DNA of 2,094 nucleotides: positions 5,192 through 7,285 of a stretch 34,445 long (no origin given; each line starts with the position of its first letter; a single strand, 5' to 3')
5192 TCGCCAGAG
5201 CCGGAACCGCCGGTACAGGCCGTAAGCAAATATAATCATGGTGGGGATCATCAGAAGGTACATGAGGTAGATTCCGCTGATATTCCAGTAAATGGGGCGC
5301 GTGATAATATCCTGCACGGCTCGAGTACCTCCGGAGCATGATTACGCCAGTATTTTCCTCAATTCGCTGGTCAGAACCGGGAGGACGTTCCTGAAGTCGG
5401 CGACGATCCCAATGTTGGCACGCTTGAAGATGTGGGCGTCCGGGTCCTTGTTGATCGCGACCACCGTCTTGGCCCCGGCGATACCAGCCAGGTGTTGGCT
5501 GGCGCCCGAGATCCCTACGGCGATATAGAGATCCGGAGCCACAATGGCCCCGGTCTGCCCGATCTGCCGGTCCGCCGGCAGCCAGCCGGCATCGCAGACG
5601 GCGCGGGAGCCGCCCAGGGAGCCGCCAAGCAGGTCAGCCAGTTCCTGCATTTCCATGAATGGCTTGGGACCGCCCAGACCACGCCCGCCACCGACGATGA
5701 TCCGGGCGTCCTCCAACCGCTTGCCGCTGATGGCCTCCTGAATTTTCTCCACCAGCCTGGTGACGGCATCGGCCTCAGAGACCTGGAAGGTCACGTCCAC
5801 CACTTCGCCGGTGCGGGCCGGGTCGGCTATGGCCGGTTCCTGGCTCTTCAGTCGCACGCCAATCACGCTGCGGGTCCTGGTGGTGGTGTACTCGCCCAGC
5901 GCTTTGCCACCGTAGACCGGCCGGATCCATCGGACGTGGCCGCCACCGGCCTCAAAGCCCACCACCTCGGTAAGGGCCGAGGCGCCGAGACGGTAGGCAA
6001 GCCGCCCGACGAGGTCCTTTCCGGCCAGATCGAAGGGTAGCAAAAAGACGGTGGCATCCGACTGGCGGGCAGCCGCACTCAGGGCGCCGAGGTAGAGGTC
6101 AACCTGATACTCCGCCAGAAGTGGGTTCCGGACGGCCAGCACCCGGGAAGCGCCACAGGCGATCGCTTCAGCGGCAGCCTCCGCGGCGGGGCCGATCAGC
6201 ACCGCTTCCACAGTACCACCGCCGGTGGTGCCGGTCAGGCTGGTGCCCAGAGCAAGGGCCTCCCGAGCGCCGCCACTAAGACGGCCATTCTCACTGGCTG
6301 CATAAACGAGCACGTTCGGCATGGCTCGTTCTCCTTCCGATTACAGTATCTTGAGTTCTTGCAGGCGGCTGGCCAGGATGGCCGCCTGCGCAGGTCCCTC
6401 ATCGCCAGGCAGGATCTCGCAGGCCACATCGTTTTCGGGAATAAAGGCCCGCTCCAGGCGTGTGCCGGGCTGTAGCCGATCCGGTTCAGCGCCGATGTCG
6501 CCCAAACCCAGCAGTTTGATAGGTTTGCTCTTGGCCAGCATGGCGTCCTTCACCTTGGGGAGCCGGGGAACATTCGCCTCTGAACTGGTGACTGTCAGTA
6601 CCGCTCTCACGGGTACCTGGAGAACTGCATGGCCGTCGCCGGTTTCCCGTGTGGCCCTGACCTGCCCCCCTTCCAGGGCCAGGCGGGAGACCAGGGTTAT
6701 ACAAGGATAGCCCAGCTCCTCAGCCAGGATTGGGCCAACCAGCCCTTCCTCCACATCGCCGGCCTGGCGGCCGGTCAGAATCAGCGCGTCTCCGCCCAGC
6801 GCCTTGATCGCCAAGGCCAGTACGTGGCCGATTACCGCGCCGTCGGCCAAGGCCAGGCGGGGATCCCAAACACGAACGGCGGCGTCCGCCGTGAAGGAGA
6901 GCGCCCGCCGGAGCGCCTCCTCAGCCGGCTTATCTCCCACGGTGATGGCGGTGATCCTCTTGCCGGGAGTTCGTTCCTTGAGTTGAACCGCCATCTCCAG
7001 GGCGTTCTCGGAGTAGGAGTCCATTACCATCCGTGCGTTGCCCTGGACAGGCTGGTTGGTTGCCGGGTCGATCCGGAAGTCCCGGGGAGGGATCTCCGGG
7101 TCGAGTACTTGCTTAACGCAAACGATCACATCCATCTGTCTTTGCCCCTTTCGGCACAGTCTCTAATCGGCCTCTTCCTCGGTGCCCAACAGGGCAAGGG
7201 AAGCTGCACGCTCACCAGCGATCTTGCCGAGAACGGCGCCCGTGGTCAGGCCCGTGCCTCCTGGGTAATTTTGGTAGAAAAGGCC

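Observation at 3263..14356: Tricarboxylate-type operon that couples a TcuA-like flavoprotein to EtfAB and a NarI/HdrD-fusion membrane Fe-S oxidoreductase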

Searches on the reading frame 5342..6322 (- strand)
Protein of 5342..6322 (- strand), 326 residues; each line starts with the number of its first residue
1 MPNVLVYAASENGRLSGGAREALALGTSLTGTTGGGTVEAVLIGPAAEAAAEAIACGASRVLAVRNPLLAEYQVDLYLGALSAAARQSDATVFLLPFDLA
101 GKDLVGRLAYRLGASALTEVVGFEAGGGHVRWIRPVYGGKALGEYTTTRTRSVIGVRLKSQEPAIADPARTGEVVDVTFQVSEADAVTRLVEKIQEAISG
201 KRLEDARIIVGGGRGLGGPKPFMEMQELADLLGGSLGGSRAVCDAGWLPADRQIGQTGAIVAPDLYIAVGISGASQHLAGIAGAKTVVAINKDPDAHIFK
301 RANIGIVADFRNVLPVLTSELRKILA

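Call 4: search_protein_families(library=pfam, proteins=[window:5342-6322:-])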
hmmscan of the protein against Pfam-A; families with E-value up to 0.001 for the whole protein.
window:5342-6322:- (326 aa): 2 families
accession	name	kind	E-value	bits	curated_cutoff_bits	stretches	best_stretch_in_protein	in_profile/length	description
PF00766.25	ETF_alpha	-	4e-33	113.7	27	1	203-281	2-80/81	Electron transfer flavoprotein FAD-binding domain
PF01012.27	ETF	-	3.7e-31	108.8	26.7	1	4-179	1-178/181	Electron transfer flavoprotein domain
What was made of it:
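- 5342..6322 (-): ETF alpha subunit (EtfA) with FAD-binding domain. PF01012 plus PF00766 (call 4).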

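Call 5: search_protein_families(library=ncbifam, proteins=[window:5342-6322:-])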
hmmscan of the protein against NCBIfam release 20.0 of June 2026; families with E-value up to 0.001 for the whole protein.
window:5342-6322:- (326 aa): 5 families
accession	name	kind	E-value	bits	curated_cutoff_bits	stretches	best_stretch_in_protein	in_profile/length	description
NF042970.1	AcrlCoAredClosAcrA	equivalog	5.4e-46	157.3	600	2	130-323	160-359/360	acryloyl-CoA reductase electron transfer subunit beta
NF038209.1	mft_etfA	equivalog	5.2e-41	140.9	240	1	28-321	17-302/303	mycofactocin-associated electron transfer flavoprotein alpha subunit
NF002889.0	PRK03363.1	equivalog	1.9e-40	139.1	549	1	50-321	41-311/313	electron transfer flavoprotein subunit alpha/FixB family protein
NF051845.1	EtFlavAlphaProt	equivalog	3.3e-39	135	600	1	4-319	93-397/406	electron transfer flavoprotein subunit alpha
NF008884.0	PRK11916.1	equivalog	1.3e-35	123.2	528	1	50-322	41-311/312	electron transfer flavoprotein subunit alpha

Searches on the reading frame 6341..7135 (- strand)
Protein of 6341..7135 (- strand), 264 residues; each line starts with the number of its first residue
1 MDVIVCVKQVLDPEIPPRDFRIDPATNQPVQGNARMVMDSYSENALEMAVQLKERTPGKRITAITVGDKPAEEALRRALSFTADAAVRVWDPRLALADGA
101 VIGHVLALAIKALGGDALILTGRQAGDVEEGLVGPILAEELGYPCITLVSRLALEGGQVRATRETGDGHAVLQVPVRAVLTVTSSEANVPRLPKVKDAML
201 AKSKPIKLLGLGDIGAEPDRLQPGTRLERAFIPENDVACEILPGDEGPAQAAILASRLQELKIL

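Call 4: search_protein_families(library=pfam, proteins=[window:6341-7135:-])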
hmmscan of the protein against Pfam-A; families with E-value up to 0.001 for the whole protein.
window:6341-7135:- (264 aa): 1 family
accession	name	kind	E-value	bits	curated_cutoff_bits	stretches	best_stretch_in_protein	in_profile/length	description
PF01012.27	ETF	-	6.1e-28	98.3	26.7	1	35-207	10-174/181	Electron transfer flavoprotein domain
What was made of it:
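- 6341..7135 (-): ETF beta subunit (EtfB). PF01012 (call 4).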

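Call 5: search_protein_families(library=ncbifam, proteins=[window:6341-7135:-])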
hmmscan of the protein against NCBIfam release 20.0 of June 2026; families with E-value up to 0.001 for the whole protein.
window:6341-7135:- (264 aa): 6 families
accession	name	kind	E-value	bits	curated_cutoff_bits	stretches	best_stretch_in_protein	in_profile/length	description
NF040731.1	flavo_sub_EftB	exception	5.7e-37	127.5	445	1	3-262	2-258/260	electron transfer flavoprotein subunit beta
NF008998.0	PRK12342.1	equivalog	5.9e-24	84.8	338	1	1-255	1-246/254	electron transfer flavoprotein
NF042971.1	AcrlCoAredClosAcrB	equivalog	1.1e-23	83.6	475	1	1-218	1-214/266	acryloyl-CoA reductase electron transfer subunit gamma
NF002888.0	PRK03359.1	subfamily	4.5e-19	68.8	219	1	1-218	1-215/256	putative electron transfer flavoprotein FixA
TIGR04503.1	mft_etfB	hypoth_equivalog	3.5e-15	56.1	200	1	21-210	13-214/290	mycofactocin-associated electron transfer flavoprotein beta subunit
NF051844.1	ETFlavBetaProt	equivalog_domain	2.5e-05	23.9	350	1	43-187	25-161/254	electron transfer flavoprotein subunit beta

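Call 26: search_solved_structures(query=window:6341-7135:-, max_evalue=0.00001, show_alignments=2)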
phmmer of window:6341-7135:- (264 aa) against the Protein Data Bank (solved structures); distinct sequences matched with E-value up to 0.00001: 10.
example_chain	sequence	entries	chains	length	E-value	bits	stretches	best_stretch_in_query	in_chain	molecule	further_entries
6fah_B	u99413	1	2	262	6.6e-27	98.3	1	1-263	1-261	Caffeyl-CoA reductase-Etf complex subunit CarD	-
5ow0_B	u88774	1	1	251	3.1e-25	92.8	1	1-262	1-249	Electron transfer flavoprotein, beta subunit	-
4kpu_B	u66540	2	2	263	4.3e-24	89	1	1-262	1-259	Electron transfer flavoprotein alpha/beta-subunit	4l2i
7koe_A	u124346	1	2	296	4.1e-22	82.5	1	2-252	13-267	Electron transfer flavoprotein, beta subunit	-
5ol2_B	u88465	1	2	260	6.9e-22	81.8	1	1-221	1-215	Electron transfer flavoprotein small subunit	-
1efp_B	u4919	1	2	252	1.4e-21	80.8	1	1-217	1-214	PROTEIN (ELECTRON TRANSFER FLAVOPROTEIN)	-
7qh2_B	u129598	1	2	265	9.7e-21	78.1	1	3-260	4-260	Lactate dehydrogenase (NAD(+),ferredoxin) subunit LctB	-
1o94_C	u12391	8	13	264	6.3e-19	72.1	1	35-243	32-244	ELECTRON TRANSFER FLAVOPROTEIN BETA-SUBUNIT | ELECTRON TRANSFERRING FLAVOPROTEIN BETA-SUBUNIT | Electron transfer flavoprotein subunit beta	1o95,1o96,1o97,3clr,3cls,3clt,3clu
1efv_B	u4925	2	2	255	1.6e-18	70.8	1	3-217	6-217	ELECTRON TRANSFER FLAVOPROTEIN | Electron transfer flavoprotein beta-subunit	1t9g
2a1t_S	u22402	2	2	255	1.2e-17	68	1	3-217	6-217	Electron transfer flavoprotein beta-subunit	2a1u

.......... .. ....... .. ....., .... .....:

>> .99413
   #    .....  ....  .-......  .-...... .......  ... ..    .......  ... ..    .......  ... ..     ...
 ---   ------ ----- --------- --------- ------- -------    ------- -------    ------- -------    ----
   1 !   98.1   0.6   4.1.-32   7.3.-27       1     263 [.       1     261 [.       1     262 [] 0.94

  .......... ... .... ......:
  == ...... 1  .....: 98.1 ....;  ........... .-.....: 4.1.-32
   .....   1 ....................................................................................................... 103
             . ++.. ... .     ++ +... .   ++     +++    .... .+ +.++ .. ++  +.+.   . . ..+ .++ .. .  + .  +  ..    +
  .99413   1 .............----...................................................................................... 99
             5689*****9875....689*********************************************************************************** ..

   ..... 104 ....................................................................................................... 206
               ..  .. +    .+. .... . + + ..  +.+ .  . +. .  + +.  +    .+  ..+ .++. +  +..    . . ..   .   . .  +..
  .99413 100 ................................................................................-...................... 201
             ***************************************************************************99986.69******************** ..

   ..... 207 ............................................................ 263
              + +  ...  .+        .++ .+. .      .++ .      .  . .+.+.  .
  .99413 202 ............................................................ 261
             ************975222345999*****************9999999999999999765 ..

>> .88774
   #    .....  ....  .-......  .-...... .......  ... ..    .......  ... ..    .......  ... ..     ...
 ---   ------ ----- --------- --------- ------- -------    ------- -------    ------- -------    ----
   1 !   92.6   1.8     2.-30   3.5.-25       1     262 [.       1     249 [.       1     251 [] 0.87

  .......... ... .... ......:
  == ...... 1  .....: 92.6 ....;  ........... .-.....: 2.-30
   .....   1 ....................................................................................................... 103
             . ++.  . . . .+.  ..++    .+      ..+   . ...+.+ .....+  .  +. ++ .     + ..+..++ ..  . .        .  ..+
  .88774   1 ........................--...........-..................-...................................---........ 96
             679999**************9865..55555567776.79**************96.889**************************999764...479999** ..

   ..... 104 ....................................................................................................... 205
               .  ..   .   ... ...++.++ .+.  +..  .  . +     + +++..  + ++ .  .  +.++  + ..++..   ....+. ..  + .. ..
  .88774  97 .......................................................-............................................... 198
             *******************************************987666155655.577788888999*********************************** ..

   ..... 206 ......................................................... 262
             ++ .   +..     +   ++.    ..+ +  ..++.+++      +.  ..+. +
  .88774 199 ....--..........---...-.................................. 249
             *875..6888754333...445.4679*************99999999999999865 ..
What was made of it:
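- On Electron-bifurcating ETF: The window has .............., similar to Geobacter 5ow0 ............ (call 26).
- The window has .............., resembling the Geobacter EMO-linked ETF 5ow0 (call 26).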
